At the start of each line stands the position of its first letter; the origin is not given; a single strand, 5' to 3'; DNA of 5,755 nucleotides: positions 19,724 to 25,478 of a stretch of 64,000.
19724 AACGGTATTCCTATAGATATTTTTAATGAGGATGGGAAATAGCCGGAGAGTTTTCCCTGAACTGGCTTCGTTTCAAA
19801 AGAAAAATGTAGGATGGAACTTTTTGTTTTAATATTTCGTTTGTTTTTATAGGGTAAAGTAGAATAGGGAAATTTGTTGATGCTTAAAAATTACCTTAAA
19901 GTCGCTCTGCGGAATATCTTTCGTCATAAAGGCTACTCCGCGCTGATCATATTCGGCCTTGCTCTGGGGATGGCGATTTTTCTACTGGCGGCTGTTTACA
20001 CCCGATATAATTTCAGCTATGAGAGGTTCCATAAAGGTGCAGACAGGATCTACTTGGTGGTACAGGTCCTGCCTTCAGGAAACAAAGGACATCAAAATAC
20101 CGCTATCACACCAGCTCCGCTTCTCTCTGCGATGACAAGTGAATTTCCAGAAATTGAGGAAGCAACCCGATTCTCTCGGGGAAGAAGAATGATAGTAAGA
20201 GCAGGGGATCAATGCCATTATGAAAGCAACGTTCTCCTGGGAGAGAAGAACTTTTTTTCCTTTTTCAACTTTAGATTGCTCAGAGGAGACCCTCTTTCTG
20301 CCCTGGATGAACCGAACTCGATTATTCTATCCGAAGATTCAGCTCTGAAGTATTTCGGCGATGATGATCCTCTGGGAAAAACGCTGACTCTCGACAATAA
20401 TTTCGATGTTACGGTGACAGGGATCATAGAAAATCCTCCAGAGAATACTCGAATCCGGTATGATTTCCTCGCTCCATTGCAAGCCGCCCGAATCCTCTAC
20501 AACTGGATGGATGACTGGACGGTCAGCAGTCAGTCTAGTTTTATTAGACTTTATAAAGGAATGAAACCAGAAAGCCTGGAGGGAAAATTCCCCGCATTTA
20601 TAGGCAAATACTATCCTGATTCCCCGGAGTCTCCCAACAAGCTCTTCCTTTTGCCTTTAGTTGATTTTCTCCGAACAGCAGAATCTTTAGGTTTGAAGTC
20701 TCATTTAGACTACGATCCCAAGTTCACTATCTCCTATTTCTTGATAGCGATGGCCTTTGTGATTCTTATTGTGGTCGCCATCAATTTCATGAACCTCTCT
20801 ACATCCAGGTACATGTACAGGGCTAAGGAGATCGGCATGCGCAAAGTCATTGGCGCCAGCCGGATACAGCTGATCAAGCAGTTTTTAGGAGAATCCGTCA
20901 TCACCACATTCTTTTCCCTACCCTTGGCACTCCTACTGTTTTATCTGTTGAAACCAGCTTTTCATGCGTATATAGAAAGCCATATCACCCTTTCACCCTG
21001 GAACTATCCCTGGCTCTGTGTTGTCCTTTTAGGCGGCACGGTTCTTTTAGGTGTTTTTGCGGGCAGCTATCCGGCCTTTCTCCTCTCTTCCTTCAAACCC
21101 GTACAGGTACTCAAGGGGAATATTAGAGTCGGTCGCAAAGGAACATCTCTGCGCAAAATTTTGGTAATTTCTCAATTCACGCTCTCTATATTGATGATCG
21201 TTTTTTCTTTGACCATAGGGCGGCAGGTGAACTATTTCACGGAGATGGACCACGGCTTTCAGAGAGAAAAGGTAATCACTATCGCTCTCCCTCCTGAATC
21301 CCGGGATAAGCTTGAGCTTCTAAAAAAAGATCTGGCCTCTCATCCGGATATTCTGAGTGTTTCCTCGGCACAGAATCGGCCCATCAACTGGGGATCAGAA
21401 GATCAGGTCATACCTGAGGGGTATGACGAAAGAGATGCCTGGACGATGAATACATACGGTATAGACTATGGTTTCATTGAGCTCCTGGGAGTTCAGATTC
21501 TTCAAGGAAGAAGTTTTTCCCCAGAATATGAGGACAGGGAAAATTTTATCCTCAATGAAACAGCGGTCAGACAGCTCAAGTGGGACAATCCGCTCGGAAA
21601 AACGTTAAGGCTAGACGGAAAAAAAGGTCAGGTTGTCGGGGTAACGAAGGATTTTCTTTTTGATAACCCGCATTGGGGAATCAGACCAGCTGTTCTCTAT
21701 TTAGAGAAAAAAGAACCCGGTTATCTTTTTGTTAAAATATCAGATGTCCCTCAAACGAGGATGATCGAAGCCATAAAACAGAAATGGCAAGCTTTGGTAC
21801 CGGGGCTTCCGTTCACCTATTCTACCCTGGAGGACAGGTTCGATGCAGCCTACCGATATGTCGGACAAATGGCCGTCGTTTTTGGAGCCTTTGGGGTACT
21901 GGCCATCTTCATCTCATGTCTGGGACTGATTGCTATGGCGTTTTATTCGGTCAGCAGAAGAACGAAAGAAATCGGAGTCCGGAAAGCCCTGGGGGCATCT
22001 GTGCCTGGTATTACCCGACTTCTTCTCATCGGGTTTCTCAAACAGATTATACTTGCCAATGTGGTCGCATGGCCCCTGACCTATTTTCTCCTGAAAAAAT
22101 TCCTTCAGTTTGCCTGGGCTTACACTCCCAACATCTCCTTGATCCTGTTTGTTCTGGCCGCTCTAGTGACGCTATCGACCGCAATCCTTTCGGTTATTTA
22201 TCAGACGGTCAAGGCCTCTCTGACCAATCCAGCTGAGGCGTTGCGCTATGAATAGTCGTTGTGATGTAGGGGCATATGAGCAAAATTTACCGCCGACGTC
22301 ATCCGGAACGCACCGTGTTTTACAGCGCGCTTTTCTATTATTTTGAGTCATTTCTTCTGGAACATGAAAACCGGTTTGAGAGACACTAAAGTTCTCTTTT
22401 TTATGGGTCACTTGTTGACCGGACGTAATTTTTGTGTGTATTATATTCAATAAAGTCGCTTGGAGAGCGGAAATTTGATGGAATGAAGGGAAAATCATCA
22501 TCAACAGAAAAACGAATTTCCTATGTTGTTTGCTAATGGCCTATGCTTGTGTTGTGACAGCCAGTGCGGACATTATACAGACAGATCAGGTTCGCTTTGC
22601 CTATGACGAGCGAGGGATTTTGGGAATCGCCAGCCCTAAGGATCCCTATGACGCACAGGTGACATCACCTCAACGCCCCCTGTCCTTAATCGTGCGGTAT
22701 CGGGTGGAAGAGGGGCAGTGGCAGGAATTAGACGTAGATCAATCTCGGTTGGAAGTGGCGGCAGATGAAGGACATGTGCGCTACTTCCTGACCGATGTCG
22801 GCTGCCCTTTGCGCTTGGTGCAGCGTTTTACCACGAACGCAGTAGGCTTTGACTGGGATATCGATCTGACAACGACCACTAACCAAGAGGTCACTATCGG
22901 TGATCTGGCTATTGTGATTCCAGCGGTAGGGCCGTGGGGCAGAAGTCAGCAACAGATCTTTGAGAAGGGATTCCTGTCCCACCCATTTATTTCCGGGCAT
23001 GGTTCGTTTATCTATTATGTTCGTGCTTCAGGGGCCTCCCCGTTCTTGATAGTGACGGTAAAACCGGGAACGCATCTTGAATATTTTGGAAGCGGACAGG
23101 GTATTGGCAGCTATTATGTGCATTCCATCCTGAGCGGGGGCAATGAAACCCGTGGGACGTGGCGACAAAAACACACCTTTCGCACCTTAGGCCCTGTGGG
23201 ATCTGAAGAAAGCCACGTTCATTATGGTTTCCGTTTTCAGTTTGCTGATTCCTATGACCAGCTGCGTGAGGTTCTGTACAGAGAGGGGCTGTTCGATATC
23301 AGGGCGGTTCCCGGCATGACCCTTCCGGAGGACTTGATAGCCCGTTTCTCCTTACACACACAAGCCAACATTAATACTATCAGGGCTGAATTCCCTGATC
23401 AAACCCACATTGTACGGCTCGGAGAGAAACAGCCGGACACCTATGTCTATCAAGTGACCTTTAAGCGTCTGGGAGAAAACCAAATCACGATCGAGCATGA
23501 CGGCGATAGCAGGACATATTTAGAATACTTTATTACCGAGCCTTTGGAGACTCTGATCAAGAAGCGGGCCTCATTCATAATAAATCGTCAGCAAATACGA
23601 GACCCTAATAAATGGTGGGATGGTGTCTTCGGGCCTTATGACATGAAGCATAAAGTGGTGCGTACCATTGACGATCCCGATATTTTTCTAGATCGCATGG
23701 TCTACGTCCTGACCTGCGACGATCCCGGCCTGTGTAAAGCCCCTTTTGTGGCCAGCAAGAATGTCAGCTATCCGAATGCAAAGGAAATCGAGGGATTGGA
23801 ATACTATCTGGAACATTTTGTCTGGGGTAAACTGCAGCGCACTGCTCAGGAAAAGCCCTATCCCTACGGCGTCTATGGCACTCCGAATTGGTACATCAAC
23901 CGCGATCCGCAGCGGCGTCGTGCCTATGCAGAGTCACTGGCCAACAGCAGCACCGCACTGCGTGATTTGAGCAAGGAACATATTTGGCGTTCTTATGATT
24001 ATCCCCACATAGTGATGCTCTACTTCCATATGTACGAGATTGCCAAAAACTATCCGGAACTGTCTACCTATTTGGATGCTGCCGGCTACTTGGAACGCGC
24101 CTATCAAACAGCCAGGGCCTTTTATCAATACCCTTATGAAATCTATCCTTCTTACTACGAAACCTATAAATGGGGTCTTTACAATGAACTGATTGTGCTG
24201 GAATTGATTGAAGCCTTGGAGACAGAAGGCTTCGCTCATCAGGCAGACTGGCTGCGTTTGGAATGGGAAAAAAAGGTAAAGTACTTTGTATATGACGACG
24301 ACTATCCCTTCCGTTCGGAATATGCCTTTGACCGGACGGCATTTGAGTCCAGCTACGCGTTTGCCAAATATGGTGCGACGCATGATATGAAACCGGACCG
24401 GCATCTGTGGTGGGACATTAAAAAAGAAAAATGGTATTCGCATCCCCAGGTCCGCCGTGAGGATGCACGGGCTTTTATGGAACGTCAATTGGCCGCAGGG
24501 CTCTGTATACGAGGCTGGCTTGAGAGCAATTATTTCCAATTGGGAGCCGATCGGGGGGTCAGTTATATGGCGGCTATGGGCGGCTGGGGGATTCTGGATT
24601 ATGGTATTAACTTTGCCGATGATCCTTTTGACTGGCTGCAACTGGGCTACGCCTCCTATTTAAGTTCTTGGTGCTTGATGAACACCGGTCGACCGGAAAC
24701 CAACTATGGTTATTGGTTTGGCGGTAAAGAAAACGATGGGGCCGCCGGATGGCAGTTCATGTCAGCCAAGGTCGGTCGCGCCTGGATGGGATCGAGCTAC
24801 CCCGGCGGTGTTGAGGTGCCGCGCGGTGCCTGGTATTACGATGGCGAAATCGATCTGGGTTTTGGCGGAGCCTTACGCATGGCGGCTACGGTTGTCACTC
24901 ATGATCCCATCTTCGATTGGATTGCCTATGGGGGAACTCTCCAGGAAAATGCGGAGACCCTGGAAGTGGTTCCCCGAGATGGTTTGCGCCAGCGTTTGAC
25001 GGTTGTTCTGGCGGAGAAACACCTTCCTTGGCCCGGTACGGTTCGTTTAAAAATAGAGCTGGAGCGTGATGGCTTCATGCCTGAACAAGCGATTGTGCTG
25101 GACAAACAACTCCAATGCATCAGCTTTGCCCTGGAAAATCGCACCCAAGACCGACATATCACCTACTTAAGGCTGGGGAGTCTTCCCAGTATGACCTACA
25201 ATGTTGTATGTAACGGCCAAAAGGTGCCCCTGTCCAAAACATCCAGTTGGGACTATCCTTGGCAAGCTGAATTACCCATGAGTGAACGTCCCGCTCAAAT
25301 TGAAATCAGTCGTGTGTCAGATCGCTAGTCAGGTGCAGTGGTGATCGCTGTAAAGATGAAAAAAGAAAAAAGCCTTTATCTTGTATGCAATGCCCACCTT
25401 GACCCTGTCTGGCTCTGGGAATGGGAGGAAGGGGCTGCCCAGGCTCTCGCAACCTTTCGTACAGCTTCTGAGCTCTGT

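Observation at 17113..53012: Nine co-oriented copies of a portable promoter-plus-leader repeat, each directly upstream of an unrelated + strand gene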

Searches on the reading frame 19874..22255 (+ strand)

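Call 12: search_protein_families(library=pfam, proteins=[window:19874-22255:+])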
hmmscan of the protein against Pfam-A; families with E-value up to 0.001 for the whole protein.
window:19874-22255:+ (793 aa): 2 families
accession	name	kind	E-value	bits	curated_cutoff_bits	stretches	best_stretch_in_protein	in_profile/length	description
PF12704.14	MacB_PCD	-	3.8e-31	109.4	27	2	22-235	1-200/207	MacB-like periplasmic core domain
PF02687.27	FtsX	-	1e-26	93.8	25.5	2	292-407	2-118/120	FtsX-like permease C-terminal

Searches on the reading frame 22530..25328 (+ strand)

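Call 12: search_protein_families(library=pfam, proteins=[window:22530-25328:+])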
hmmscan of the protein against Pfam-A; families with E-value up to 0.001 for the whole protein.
window:22530-25328:+ (932 aa): 1 family
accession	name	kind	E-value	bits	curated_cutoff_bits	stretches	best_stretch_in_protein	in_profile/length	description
PF18951.5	DUF5695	-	1.9e-55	188.8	25.2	2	55-616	44-612/857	Family of unknown function (DUF5695)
